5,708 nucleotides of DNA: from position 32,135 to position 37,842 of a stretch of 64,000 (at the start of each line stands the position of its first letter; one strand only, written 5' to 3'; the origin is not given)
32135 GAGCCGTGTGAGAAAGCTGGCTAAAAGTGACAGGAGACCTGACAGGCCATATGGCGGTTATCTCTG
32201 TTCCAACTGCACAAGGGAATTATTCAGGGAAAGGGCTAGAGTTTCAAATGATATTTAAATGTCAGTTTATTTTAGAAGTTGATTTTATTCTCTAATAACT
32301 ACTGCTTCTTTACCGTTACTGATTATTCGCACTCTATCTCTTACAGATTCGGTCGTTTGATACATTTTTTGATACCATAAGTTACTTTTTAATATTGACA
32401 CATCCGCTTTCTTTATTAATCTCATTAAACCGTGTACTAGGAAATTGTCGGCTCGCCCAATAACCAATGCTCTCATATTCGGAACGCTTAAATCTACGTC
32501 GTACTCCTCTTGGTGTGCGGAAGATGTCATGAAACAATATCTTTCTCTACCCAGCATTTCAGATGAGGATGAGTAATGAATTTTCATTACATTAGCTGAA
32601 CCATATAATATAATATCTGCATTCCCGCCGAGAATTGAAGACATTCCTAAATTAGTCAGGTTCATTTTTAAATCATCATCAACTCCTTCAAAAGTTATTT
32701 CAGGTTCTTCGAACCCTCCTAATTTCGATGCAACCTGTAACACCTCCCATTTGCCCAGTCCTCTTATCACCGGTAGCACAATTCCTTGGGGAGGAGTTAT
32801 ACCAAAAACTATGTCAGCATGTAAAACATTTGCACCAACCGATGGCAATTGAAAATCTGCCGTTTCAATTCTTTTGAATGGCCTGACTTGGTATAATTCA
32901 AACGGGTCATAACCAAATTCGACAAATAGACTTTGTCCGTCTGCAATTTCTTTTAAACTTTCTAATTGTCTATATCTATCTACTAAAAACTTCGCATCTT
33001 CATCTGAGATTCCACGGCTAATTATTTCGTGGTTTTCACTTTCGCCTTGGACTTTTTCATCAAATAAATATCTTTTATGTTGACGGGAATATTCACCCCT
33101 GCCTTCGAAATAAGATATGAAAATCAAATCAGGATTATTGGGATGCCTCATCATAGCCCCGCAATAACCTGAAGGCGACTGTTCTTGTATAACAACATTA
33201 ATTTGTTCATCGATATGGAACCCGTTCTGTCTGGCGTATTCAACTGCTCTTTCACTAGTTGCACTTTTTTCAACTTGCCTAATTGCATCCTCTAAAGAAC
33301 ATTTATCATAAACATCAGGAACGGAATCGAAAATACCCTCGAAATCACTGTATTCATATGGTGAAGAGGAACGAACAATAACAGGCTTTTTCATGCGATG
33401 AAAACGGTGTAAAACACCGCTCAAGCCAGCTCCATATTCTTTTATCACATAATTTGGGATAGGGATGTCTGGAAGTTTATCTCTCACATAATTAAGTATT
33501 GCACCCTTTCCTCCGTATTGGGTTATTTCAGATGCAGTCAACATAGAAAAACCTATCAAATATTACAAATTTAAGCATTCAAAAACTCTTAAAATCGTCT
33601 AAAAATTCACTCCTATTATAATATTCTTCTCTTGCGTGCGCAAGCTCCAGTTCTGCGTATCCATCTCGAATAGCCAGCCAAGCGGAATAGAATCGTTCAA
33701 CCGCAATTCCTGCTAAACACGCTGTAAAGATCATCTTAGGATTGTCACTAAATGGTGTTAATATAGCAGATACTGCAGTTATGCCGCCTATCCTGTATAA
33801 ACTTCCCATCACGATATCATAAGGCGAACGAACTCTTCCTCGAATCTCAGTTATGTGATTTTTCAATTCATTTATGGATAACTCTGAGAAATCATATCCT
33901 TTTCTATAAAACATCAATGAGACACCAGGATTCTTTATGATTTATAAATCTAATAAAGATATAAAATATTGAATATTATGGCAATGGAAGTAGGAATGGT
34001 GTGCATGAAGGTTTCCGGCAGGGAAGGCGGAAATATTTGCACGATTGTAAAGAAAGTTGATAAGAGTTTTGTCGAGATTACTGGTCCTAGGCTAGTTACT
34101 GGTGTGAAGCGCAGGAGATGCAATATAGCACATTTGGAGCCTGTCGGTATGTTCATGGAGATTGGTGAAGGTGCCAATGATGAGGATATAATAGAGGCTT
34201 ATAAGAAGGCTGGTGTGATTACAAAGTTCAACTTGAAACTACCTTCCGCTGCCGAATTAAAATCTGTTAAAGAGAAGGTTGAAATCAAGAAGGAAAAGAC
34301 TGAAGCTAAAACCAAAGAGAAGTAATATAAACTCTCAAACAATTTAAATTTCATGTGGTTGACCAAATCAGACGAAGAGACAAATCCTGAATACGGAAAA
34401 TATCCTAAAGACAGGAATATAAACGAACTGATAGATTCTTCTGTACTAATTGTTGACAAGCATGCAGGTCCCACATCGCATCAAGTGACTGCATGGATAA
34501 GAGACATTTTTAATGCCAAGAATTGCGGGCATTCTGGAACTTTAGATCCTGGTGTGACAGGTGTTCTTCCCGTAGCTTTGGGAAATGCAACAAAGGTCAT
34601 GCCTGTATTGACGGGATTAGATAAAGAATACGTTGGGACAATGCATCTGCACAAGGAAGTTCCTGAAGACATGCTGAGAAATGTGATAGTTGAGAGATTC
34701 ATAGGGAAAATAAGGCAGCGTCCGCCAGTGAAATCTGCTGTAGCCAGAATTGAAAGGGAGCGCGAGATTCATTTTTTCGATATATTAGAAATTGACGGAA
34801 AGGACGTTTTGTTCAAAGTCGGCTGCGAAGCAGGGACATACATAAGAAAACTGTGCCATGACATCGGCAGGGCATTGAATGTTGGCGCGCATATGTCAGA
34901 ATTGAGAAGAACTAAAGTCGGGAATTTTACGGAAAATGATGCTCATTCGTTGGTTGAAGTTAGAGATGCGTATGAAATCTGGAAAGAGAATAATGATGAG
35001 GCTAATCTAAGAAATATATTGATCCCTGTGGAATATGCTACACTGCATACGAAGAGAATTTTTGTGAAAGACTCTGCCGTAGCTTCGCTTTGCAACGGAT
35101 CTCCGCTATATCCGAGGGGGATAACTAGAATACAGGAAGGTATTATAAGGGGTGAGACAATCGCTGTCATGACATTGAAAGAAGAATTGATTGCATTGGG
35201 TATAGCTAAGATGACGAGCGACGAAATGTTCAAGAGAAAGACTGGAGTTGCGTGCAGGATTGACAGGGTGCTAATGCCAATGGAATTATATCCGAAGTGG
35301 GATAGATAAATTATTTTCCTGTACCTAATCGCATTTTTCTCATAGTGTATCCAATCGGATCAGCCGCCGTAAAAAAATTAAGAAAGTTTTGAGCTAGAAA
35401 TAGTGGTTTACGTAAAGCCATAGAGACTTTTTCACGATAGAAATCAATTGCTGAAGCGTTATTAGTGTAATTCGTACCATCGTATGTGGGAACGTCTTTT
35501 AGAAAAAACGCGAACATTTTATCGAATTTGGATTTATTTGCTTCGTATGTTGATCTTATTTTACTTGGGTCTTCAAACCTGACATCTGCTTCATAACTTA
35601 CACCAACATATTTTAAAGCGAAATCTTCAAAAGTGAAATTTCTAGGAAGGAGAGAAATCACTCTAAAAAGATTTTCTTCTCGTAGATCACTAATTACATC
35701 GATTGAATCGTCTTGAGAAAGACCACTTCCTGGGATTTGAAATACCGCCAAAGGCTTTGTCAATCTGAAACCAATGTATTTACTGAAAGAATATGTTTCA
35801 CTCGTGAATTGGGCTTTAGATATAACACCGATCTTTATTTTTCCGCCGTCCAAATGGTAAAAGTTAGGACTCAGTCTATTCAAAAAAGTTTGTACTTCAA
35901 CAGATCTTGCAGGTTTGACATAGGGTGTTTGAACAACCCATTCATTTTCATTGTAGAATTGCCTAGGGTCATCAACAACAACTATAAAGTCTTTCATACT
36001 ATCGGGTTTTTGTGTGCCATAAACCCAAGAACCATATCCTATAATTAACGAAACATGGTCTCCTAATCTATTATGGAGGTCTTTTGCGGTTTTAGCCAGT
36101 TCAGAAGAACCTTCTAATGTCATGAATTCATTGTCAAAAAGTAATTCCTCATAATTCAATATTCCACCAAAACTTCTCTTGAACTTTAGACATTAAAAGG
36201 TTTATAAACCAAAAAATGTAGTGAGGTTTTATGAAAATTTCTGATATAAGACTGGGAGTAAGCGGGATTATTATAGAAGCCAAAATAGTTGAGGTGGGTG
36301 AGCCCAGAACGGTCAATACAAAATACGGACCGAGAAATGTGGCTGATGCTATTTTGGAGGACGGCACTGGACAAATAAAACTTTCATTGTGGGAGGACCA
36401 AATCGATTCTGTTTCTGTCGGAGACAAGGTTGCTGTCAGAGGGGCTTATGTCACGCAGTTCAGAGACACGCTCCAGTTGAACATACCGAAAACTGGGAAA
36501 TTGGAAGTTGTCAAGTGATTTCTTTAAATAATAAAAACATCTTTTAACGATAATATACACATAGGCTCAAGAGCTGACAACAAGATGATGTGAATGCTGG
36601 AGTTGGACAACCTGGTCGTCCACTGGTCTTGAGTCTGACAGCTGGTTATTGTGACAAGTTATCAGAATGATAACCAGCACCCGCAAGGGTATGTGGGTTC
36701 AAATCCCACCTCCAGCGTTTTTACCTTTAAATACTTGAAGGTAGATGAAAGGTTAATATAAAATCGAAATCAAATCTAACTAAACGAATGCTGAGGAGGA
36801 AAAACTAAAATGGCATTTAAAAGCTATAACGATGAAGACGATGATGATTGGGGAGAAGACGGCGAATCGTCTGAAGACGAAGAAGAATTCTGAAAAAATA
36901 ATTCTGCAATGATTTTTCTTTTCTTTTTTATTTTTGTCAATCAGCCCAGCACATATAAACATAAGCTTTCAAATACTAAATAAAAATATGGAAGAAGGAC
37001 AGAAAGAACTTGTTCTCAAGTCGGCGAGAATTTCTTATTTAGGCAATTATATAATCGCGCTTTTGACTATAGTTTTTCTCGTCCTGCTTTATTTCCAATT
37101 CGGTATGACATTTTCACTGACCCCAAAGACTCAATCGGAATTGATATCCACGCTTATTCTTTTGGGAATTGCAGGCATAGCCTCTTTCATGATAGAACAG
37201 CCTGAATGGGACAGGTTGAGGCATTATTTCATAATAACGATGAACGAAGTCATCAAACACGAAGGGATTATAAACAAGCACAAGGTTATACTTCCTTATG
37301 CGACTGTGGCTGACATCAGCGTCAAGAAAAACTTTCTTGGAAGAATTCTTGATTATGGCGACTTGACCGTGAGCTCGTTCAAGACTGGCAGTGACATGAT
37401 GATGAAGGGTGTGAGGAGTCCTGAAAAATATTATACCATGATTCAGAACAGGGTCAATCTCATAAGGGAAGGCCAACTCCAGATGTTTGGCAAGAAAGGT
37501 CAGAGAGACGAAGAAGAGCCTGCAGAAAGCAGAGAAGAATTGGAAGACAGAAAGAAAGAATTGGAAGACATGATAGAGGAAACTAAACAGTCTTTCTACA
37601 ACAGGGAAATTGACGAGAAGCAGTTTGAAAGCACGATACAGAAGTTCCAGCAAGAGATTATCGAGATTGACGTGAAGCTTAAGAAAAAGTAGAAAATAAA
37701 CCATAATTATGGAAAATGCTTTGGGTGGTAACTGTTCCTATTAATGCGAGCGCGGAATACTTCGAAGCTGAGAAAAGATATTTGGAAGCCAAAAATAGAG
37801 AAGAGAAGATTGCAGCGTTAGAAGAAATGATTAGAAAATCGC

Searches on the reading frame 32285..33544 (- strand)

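Call 94: search_protein_families(library=pfam, proteins=[window:32285-33544:-], max_evalue=0.001)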
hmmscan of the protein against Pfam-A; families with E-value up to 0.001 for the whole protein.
window:32285-33544:- (419 aa): 1 family
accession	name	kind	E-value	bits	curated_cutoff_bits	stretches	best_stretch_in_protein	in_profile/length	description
PF01326.24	PPDK_N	-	1.6e-10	41.2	27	1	20-192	68-247/328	Pyruvate phosphate dikinase, AMP/ATP-binding domain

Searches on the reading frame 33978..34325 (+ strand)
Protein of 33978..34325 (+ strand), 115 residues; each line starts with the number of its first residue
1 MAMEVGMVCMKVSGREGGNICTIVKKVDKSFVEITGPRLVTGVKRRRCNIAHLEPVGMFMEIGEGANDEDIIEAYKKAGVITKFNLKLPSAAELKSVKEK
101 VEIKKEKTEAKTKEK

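Call 71: search_protein_families(library=pfam, proteins=[window:33978-34325:+], max_evalue=0.01)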
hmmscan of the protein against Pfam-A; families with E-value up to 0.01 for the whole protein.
window:33978-34325:+ (115 aa): 1 family
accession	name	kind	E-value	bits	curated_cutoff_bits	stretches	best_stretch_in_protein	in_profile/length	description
PF11987.13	IF-2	-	0.0076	16.6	27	0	67-106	67-106/117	Translation-initiation factor 2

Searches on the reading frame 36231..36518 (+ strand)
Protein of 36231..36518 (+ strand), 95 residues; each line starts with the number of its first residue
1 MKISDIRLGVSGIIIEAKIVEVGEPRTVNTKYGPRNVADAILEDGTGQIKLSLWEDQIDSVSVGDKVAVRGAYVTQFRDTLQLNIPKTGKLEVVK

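Call 71: search_protein_families(library=pfam, proteins=[window:36231-36518:+], max_evalue=0.01)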
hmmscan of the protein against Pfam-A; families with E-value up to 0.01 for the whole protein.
window:36231-36518:+ (95 aa): 2 families
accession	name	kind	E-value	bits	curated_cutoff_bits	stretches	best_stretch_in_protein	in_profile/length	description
PF21473.3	Ssb-like_OB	-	6.7e-11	42.7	24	1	14-93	14-97/97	Single-stranded DNA binding protein Ssb-like, OB fold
PF01336.31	tRNA_anti-codon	-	9.8e-07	29.1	27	1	28-87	7-71/75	OB-fold nucleic acid binding domain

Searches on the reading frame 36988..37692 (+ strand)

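Call 79: search_protein_families(library=pfam, proteins=[window:36988-37692:+], max_evalue=0.01)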
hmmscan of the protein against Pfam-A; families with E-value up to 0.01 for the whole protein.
window:36988-37692:+ (234 aa): 1 family
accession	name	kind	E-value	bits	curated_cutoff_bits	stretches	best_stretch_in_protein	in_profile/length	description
PF03703.20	bPH_2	-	2.5e-09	37.7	22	1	81-140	6-66/78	Bacterial PH domain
